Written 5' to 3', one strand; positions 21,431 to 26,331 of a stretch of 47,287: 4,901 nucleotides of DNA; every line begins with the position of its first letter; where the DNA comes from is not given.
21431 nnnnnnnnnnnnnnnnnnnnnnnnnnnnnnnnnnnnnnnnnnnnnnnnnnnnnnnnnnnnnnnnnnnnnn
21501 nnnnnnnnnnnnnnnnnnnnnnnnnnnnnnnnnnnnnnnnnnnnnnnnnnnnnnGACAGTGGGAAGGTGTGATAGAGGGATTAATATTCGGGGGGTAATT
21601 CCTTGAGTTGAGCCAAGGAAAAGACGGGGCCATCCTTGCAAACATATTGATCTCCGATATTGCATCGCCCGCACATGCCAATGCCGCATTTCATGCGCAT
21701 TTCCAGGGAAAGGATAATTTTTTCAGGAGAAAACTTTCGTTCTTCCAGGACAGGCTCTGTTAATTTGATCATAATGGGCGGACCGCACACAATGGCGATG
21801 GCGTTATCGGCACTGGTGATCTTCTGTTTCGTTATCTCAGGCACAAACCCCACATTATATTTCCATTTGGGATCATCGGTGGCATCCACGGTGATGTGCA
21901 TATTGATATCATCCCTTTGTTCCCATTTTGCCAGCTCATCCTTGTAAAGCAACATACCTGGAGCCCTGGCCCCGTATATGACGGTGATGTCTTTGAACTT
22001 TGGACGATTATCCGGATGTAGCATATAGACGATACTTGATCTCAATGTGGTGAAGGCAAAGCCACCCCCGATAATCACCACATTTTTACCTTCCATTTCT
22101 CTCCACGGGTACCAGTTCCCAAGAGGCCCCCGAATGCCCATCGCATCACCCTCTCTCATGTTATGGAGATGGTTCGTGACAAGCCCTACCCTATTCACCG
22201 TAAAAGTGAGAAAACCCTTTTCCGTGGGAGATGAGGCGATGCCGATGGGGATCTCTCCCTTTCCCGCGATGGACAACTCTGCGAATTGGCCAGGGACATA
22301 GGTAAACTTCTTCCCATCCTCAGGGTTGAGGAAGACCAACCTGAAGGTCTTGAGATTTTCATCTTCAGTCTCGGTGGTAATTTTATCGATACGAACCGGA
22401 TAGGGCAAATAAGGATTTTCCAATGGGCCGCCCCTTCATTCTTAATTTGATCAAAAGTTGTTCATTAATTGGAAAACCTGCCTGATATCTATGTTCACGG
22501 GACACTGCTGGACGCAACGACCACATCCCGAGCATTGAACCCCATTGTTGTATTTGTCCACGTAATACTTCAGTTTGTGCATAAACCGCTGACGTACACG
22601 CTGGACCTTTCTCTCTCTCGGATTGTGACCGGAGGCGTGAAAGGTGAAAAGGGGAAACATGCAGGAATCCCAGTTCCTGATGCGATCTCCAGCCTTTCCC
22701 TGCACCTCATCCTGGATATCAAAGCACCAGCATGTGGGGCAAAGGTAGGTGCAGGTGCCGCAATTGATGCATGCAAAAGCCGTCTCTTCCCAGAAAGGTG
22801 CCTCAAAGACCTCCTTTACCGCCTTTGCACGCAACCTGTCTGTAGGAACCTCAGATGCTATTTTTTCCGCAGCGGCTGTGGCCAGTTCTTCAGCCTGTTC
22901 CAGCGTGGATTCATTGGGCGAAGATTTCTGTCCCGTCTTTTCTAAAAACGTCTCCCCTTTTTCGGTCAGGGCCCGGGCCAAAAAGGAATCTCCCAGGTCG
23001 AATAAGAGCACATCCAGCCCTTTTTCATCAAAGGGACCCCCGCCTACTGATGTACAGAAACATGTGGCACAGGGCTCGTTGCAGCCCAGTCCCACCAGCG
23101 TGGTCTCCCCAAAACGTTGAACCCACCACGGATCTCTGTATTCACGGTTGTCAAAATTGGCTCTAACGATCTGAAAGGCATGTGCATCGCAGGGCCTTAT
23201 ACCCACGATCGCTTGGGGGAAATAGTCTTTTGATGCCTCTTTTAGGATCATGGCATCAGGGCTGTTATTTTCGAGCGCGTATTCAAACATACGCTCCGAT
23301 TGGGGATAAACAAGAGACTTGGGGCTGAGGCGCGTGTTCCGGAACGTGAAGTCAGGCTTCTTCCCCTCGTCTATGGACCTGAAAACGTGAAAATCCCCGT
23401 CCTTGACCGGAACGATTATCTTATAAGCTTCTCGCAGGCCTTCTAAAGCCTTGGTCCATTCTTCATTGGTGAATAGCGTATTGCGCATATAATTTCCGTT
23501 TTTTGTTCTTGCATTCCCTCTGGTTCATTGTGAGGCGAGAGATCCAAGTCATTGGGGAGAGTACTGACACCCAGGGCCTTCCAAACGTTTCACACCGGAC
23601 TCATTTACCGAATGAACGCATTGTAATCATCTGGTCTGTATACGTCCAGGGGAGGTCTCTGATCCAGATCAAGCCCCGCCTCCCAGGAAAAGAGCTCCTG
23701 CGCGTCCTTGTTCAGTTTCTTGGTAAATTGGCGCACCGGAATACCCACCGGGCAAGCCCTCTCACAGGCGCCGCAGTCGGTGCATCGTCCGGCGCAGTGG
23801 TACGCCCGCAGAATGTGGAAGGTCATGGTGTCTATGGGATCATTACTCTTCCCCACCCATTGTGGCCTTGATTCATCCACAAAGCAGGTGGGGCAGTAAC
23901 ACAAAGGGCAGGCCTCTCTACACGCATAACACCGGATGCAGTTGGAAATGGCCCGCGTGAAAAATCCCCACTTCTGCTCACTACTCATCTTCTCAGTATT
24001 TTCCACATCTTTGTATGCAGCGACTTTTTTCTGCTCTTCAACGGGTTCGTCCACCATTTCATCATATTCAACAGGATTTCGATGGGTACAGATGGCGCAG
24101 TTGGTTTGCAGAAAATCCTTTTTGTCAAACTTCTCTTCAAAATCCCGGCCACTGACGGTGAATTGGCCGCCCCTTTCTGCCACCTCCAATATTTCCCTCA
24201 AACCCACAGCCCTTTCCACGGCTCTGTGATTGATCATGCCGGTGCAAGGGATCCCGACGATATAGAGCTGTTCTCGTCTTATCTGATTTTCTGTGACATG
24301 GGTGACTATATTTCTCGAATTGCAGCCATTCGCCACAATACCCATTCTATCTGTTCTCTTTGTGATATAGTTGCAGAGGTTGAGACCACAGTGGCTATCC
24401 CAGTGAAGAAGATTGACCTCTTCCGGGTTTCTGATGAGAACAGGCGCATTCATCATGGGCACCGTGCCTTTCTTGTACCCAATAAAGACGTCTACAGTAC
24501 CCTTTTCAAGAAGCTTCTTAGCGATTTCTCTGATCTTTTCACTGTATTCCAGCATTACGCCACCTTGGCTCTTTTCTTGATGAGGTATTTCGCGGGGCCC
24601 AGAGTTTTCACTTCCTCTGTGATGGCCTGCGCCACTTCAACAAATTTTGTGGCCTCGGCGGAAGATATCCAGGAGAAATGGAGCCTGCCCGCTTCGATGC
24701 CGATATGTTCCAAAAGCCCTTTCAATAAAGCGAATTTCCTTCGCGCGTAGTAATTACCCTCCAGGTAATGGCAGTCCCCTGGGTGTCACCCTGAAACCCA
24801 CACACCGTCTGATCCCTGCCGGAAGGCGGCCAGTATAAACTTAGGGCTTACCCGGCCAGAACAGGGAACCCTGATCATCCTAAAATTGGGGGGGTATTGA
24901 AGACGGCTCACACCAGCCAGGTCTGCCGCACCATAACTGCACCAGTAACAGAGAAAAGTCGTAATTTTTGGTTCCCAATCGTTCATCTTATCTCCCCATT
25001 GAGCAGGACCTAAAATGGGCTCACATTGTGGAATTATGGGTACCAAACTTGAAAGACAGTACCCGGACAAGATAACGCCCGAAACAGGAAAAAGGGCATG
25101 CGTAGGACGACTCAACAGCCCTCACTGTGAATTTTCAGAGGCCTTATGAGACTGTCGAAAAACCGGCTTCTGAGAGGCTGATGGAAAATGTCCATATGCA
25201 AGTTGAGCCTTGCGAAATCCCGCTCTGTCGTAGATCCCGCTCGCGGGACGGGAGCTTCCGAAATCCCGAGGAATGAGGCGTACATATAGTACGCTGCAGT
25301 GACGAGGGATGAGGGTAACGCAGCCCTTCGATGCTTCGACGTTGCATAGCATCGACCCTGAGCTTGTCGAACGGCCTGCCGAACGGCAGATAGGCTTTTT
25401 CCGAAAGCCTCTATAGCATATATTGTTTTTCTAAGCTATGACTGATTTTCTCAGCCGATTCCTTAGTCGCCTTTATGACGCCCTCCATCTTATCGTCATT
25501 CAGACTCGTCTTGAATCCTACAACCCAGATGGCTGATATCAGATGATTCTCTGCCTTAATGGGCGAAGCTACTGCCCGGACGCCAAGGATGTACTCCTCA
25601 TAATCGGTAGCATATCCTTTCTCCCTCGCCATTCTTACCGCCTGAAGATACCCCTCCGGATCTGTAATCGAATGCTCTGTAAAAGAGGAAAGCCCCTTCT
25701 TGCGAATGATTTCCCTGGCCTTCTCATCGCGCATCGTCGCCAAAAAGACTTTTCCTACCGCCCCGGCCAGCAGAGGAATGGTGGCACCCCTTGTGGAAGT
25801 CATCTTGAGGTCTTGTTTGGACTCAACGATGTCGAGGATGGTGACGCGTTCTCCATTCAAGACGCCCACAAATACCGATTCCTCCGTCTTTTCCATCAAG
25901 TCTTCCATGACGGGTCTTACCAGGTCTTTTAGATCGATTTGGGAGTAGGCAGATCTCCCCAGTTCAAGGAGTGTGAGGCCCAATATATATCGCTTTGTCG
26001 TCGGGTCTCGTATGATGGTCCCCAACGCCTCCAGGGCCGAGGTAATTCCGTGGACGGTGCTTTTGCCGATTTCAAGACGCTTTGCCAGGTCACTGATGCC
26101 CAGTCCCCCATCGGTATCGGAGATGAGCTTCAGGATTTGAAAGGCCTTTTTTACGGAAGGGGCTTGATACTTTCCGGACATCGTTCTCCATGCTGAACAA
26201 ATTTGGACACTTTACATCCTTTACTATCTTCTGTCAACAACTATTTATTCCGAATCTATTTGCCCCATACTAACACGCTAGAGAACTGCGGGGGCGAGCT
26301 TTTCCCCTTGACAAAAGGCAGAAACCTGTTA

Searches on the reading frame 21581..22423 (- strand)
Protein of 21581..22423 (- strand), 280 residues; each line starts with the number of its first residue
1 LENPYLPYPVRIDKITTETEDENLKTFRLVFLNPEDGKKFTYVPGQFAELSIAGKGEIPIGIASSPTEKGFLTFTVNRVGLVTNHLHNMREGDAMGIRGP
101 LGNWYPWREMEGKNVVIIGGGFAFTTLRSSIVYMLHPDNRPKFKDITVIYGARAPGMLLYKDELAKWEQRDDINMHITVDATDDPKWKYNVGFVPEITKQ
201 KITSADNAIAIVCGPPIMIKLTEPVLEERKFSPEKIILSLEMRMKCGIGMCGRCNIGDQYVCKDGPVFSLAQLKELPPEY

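Call 7: search_protein_families(library=pfam, proteins=[window:21581-22423:-], max_evalue=0.0001)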
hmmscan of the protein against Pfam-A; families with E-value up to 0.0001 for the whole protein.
window:21581-22423:- (280 aa): 3 families
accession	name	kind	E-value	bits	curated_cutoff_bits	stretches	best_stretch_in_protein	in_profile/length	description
PF00175.26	NAD_binding_1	-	3.2e-14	53.9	22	1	118-222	2-107/109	Oxidoreductase NAD-binding domain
PF10418.14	DHODB_Fe-S_bind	-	6.4e-11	42.2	23.9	1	241-273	1-40/41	Iron-sulfur cluster binding domain of dihydroorotate dehydrogenase B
PF00970.30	FAD_binding_6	-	3.8e-07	30.8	21.1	1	22-105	10-99/99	Oxidoreductase FAD-binding domain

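Call 81: search_protein_families(library=ncbifam, proteins=[window:21581-22423:-], max_evalue=0.01)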
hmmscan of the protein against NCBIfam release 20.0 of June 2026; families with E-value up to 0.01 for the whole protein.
window:21581-22423:- (280 aa): 27 families (the best 25 are shown)
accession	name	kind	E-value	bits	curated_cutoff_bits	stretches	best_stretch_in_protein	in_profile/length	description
NF006220.0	PRK08345.1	subfamily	8.3e-73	245.2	395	1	2-270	5-284/294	cytochrome-c3 hydrogenase subunit gamma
NF040835.1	sulfhyd_HydG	equivalog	1.5e-57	195.1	650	1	2-271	12-282/292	NADPH-dependent hydrogenase/sulfhydrogenase 1 subunit gamma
NF040830.1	sulfhyd_ShyC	equivalog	8.7e-57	192.5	600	1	3-270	2-278/288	NAD(P)-dependent hydrogenase/sulfhydrogenase 2 subunit gamma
TIGR02911.1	sulfite_red_B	equivalog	3.3e-54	183.7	288.6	1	4-276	2-259/261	anaerobic sulfite reductase subunit AsrB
NF000796.0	PRK00054.1-1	equivalog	2.2e-43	148.3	224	1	10-275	6-237/254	dihydroorotate dehydrogenase electron transfer subunit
NF004862.0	PRK06222.1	subfamily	3.7e-26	92.3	220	1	43-269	29-244/281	sulfide/dihydroorotate dehydrogenase-like FAD/NAD-binding protein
NF009414.0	PRK12778.1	equivalog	1.3e-22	79.9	1103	1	43-270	29-245/752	bifunctional dihydroorotate dehydrogenase B NAD binding subunit/NADPH-dependent glutamate synthase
NF000798.0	PRK00054.1-3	equivalog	9.4e-21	74.6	219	1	39-269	28-238/244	dihydroorotate dehydrogenase electron transfer subunit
NF000799.0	PRK00054.1-4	equivalog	4.5e-20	71.8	314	1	43-271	34-254/258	dihydroorotate dehydrogenase electron transfer subunit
NF058606.1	GlBtMonoRdsGbcB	equivalog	4.1e-18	65.4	500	1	10-232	16-238/362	glycine betaine monooxygenase reductase subunit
NF040810.1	BenC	equivalog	2e-16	60.1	430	1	25-235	118-324/333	benzoate 1,2-dioxygenase electron transfer component BenC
NF005963.0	PRK08051.1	equivalog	6.3e-15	55.1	230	1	29-236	20-225/233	NAD(P)H-flavin reductase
NF009415.0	PRK12779.1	equivalog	1.3e-14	53.1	1519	1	44-256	679-893/944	putative bifunctional glutamate synthase subunit beta/2-polyprenylphenol hydroxylase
NF008822.0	PRK11872.1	equivalog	7.6e-14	51.4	402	1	35-236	130-330/341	anthranilate 1,2-dioxygenase electron transfer component AntC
NF045803.1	MethMoxFADbindMmoC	equivalog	3.5e-13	49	500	1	25-237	122-336/343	aromatic/alkene monooxygenase hydroxylase FAD-binding subunit MmoC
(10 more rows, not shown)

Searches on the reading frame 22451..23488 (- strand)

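Call 7: search_protein_families(library=pfam, proteins=[window:22451-23488:-], max_evalue=0.0001)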
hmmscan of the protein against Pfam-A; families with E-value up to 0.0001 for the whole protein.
window:22451-23488:- (345 aa): 6 families
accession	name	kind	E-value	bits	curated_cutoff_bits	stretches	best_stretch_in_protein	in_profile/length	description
PF17179.9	Fer4_22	-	3.7e-34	117.9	27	1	240-333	2-95/95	4Fe-4S dicluster domain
PF13534.11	Fer4_17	-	5e-08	33.8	22.2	0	220-251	26-57/61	4Fe-4S dicluster domain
PF13183.11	Fer4_8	-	3.1e-07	31.3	27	0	292-333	31-68/68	4Fe-4S dicluster domain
PF13746.11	Fer4_18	-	9.7e-07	29.4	27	1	294-341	37-83/114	4Fe-4S dicluster domain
PF00037.32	Fer4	-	9.1e-06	25.7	21.1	0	319-332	8-21/24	4Fe-4S binding domain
PF13237.11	Fer4_10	-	9.3e-05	22.7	25.5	0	313-331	3-21/53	4Fe-4S dicluster domain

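Call 81: search_protein_families(library=ncbifam, proteins=[window:22451-23488:-], max_evalue=0.01)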
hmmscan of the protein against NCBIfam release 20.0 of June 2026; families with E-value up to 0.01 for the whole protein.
window:22451-23488:- (345 aa): 24 families
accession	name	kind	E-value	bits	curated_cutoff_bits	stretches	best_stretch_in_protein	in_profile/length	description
NF040833.1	sulfhyd_HydB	equivalog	2.6e-47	161.5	750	1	2-337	2-330/367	NADPH-dependent hydrogenase/sulfhydrogenase 1 subunit beta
NF040829.1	sulfhyd_ShyB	equivalog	8.4e-46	156.5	690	1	1-339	1-326/334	NAD(P)-dependent hydrogenase/sulfhydrogenase 2 subunit beta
TIGR02910.1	sulfite_red_A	equivalog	2.6e-40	138.7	323.15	1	7-343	6-327/334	anaerobic sulfite reductase subunit AsrA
NF038196.1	ferrodoxin_EFR1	subfamily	1.3e-06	28.6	75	1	292-333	159-201/242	EFR1 family ferrodoxin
TIGR01945.1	rnfC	subfamily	7.6e-06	24.7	245.95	1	219-252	384-416/435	RnfABCDGE type electron transport complex subunit C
TIGR02745.1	ccoG_rdxA_fixG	equivalog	1.1e-05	24.6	316.7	1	299-341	213-255/435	cytochrome c oxidase accessory protein CcoG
TIGR02512.1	FeFe_hydrog_A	subfamily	5.8e-05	22.1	405.95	0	284-332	17-65/375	[FeFe] hydrogenase, group A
NF040763.1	FeFe_hydrog_A6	exception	0.00011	20.7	765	0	302-332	173-203/571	NADH-dependent [FeFe] hydrogenase, group A6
NF010369.0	PRK13795.1-4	equivalog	0.00043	18.6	1086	0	206-253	544-591/633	hypothetical protein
NF040864.1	HgcB_ferredoxin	equivalog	0.00056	19.7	99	0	318-333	15-30/93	mercury methylation ferredoxin HgcB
NF045874.1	Vhu_polyferre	exception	0.00078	18.3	600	0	205-269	268-323/381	F420-non-reducing hydrogenase associated-polyferredoxin VhuB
NF007204.0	PRK09625.1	equivalog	0.0014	18.7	125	0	318-339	90-111/133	pyruvate flavodoxin oxidoreductase subunit delta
NF004537.0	PRK05888.1-3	equivalog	0.0018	17.8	163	0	295-332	49-128/204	NADH-quinone oxidoreductase subunit NuoI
NF005745.0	PRK07569.1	equivalog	0.002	17.5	333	0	233-257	186-209/238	bidirectional hydrogenase complex protein HoxU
NF009053.0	PRK12387.1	subfamily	0.0032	17.3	204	0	316-332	37-53/180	formate hydrogenlyase complex iron-sulfur subunit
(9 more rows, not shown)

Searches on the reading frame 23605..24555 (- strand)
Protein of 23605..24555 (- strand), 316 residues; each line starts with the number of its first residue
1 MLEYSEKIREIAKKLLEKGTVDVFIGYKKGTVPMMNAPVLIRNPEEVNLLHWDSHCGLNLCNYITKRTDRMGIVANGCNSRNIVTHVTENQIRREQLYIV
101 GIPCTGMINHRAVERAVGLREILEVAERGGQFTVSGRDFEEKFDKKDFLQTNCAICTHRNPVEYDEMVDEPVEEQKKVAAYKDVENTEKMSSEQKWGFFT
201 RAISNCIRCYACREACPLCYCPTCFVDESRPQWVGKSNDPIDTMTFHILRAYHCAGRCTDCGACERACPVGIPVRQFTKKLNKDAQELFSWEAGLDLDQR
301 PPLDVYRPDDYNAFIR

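Call 7: search_protein_families(library=pfam, proteins=[window:23605-24555:-], max_evalue=0.0001)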
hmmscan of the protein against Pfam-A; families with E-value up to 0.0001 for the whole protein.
window:23605-24555:- (316 aa): 4 families
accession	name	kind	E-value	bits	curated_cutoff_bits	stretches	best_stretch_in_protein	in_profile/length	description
PF13183.11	Fer4_8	-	3.8e-07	31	27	1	203-272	2-68/68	4Fe-4S dicluster domain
PF00037.32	Fer4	-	3.8e-07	30.1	21.1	0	257-272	7-22/24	4Fe-4S binding domain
PF13187.11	Fer4_9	-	7.9e-06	26.2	27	0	243-271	34-50/52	4Fe-4S dicluster domain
PF04422.18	FrhB_FdhB_N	-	5.3e-05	23.7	22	0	10-47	23-60/78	Coenzyme F420 hydrogenase/dehydrogenase, beta subunit N-term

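Call 81: search_protein_families(library=ncbifam, proteins=[window:23605-24555:-], max_evalue=0.01)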
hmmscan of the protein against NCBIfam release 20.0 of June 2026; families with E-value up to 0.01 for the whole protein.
window:23605-24555:- (316 aa): 12 families
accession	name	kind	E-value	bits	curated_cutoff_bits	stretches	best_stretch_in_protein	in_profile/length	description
NF006391.0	PRK08640.1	equivalog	2.7e-05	23.2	244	1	178-286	129-240/254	succinate dehydrogenase iron-sulfur subunit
NF003454.1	PRK05035.1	equivalog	0.00011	20.8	345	1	204-278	367-428/556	electron transport complex subunit RsxC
NF004898.0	PRK06259.1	equivalog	0.00023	20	385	1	162-275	90-205/488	fumarate reductase (CoM/CoB) subunit TfrB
NF006808.0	PRK09326.1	equivalog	0.0011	17.9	444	0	258-288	14-45/341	F420H2 dehydrogenase subunit F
TIGR01971.1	NuoI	subfamily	0.0014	18.2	113.05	0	254-276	40-63/121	NADH-quinone oxidoreductase, chain I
NF058577.1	FdxA_fam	equivalog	0.0018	18.5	65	1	255-271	35-51/52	4Fe-4S ferredoxin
NF010590.0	PRK13984.1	equivalog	0.0019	16.4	946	0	250-285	184-219/611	putative oxidoreductase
NF040616.1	F420_dehyd_FpoF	exception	0.0022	17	475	0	258-288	13-42/337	F420H2 dehydrogenase subunit FpoF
NF004616.0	PRK05950.1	subfamily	0.004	16.3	228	1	201-283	144-231/238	succinate dehydrogenase iron-sulfur subunit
TIGR00273.1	TIGR00273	equivalog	0.0041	16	444.8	1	204-285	293-372/432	LutB/LldF family L-lactate oxidation iron-sulfur protein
NF040763.1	FeFe_hydrog_A6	exception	0.0047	15.3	765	1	150-272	94-204/571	NADH-dependent [FeFe] hydrogenase, group A6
NF007382.0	PRK09898.1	equivalog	0.0055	16.3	213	0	186-219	136-169/208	ferredoxin-like protein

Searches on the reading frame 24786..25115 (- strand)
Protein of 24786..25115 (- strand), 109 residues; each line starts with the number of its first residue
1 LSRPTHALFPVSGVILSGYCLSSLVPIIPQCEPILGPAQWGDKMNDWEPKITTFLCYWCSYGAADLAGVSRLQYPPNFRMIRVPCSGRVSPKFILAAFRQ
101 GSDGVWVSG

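Call 7: search_protein_families(library=pfam, proteins=[window:24786-25115:-], max_evalue=0.0001)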
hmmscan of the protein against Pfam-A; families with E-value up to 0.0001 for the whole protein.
window:24786-25115:- (109 aa): 1 family
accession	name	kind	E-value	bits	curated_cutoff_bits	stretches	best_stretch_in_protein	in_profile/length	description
PF02662.21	FlpD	-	8.9e-26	90.8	22.3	1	51-109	1-59/123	Methyl-viologen-reducing hydrogenase, delta subunit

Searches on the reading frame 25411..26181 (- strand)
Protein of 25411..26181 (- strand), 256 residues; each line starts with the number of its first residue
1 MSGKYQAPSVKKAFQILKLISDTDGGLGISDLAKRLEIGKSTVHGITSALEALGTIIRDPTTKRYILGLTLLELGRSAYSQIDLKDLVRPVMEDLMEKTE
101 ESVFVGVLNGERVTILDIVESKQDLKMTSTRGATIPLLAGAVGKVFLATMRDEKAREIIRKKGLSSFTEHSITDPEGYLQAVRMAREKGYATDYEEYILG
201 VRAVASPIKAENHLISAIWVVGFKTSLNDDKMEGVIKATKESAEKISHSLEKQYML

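Call 5: search_protein_families(library=pfam, proteins=[window:25411-26181:-], max_evalue=0.01)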
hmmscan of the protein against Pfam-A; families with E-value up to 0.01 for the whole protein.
window:25411-26181:- (256 aa): 6 families
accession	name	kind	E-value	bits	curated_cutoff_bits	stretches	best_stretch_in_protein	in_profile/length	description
PF01614.24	IclR_C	-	4.5e-37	127.7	24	1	78-248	3-174/174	Bacterial transcriptional regulator IclR C-terminal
PF09339.16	HTH_IclR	-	4e-12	46.1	22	1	9-59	1-51/52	IclR helix-turn-helix domain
PF12802.13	MarR_2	-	6.7e-05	23.4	27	1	13-64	7-60/61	MarR family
PF13412.12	HTH_24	-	0.00022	21.2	21.9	1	14-56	6-47/48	Winged helix-turn-helix DNA-binding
PF01047.28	MarR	-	0.00042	20.6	24.6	1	14-60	6-51/59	MarR family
PF08279.18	HTH_11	-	0.0017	18.6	25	1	13-57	2-46/55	HTH domain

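Call 6: search_protein_families(library=ncbifam, proteins=[window:25411-26181:-], max_evalue=0.001)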
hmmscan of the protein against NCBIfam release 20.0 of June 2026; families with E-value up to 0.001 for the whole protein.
window:25411-26181:- (256 aa): 8 families
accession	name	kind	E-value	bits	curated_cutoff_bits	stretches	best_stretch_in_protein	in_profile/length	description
NF045644.1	TransRegBhcR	equivalog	2.1e-43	148.6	350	1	9-250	24-265/267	HTH-type transcriptional regulator BhcR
NF011671.1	PRK15090.1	equivalog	3.7e-40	137.8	275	1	8-250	11-253/256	DNA-binding transcriptional regulator KdgR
NF008601.2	PRK11569.1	equivalog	9.2e-33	113.6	380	1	6-242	25-268/276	glyoxylate bypass operon transcriptional repressor IclR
TIGR02431.1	pcaR_pcaU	subfamily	1.9e-32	112.5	284.75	1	9-245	7-243/248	beta-ketoadipate pathway transcriptional regulators, PcaR/PcaU/PobR family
NF007548.0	PRK10163.1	equivalog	5.1e-27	94.7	406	1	7-250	21-265/271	HTH-type transcriptional repressor AllR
NF007341.0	PRK09834.1-3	equivalog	1e-11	44.5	269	1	11-252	11-260/274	DNA-binding transcriptional regulator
NF007339.0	PRK09834.1-1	equivalog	2.8e-08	33.4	299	1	10-228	23-243/271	DNA-binding transcriptional regulator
NF007342.0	PRK09834.1-4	equivalog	2.7e-07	29.8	251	1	9-250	13-256/263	DNA-binding transcriptional regulator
